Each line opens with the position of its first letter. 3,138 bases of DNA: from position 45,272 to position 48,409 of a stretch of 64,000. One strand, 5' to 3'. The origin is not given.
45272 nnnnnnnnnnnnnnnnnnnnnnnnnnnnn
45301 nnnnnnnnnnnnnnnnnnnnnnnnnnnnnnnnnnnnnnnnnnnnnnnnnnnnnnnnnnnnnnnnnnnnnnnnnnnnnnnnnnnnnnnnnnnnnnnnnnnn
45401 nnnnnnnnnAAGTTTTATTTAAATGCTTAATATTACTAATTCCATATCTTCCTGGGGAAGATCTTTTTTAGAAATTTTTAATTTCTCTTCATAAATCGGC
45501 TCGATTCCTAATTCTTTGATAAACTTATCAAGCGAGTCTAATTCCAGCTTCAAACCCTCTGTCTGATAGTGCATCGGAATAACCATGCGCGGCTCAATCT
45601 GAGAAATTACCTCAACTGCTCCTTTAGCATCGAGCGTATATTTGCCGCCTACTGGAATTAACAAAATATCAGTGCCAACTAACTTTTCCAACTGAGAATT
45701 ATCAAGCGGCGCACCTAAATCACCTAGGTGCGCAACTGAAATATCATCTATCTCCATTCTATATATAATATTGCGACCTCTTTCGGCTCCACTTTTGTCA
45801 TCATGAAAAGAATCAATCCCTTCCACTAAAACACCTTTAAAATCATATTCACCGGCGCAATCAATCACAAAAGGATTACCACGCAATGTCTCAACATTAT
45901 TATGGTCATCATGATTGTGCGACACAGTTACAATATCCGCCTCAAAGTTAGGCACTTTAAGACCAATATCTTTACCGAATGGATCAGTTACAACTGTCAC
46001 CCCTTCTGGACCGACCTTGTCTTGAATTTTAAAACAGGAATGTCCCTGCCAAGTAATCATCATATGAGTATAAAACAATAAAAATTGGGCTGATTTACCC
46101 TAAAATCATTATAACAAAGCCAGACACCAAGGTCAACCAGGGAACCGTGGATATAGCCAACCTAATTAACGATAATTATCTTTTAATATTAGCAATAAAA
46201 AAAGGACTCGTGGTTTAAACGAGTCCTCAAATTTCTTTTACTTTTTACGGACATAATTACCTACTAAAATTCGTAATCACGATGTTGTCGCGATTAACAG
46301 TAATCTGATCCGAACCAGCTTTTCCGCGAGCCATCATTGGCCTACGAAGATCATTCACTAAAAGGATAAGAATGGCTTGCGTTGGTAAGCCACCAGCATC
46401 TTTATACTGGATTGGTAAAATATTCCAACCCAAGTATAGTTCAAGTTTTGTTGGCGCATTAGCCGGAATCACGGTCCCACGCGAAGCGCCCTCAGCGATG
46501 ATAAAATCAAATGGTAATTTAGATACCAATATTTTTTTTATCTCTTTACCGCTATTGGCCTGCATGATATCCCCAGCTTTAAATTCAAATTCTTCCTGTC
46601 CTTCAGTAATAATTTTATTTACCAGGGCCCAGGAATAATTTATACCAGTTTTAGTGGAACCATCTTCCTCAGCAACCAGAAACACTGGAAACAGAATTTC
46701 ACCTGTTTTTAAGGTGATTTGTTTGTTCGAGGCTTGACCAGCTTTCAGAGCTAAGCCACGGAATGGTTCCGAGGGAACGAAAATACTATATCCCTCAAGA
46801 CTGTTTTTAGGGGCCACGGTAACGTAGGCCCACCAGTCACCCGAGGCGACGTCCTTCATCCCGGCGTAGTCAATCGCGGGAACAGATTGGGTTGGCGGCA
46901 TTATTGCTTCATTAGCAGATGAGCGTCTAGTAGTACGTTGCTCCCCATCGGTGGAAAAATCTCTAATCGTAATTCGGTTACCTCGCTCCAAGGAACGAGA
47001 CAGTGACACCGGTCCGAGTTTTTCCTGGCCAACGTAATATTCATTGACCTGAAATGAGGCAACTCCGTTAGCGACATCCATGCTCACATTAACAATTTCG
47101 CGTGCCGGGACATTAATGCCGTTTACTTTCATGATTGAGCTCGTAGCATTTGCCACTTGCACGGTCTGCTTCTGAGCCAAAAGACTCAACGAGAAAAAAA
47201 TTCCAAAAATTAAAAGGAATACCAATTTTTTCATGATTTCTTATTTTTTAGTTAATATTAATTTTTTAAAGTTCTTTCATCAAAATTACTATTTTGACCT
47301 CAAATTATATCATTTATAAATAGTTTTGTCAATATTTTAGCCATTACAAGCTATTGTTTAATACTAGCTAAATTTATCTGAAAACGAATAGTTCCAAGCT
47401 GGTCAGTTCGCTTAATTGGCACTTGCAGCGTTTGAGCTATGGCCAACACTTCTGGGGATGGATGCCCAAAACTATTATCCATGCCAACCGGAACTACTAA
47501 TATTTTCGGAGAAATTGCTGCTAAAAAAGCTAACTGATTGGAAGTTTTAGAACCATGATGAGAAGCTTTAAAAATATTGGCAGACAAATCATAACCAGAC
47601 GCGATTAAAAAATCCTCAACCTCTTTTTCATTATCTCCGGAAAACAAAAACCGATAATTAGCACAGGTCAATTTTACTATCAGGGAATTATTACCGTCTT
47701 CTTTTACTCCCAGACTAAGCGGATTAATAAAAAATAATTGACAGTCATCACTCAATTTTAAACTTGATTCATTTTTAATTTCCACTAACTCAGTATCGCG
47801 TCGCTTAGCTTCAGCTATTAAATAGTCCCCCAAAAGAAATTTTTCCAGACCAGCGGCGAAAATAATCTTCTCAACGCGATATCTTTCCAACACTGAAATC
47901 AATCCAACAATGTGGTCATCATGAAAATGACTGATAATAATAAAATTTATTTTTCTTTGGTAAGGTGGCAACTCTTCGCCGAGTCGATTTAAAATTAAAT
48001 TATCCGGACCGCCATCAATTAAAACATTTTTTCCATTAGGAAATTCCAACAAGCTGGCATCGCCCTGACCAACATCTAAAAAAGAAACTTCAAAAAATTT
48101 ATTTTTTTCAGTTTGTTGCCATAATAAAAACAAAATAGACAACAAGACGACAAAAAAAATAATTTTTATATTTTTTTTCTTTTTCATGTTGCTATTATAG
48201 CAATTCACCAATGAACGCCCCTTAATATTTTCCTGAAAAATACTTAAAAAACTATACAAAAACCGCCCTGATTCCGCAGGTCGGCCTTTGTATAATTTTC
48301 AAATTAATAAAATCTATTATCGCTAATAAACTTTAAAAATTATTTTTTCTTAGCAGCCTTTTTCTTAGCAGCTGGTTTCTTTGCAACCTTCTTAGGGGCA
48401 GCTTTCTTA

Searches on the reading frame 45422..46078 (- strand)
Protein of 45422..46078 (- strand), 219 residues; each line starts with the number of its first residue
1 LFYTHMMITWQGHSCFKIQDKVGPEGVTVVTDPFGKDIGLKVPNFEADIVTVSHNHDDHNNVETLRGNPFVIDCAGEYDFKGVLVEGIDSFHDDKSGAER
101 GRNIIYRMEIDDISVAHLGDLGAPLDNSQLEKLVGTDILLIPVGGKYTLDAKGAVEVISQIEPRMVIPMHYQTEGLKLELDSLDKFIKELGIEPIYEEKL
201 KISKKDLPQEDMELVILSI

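Call 15: search_protein_families(library=pfam, proteins=[window:45422-46078:-], max_evalue=0.001)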
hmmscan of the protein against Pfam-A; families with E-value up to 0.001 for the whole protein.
window:45422-46078:- (219 aa): 2 families
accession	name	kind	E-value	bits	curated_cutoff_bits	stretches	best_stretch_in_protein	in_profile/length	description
PF13483.12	Lactamase_B_3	-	6.9e-54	182.6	24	1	8-170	2-160/160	Beta-lactamase superfamily domain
PF12706.13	Lactamase_B_2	-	1.2e-09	38.5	27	1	88-171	108-200/200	Beta-lactamase superfamily domain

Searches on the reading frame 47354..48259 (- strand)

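Call 15: search_protein_families(library=pfam, proteins=[window:47354-48259:-], max_evalue=0.001)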
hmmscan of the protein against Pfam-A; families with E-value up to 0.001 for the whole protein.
window:47354-48259:- (302 aa): 2 families
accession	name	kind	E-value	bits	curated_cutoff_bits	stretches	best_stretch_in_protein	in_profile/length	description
PF00753.33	Lactamase_B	-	3e-13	50.6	22.7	1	62-258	2-194/196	Metallo-beta-lactamase superfamily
PF12706.13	Lactamase_B_2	-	1.8e-07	31.4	27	1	78-209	2-142/200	Beta-lactamase superfamily domain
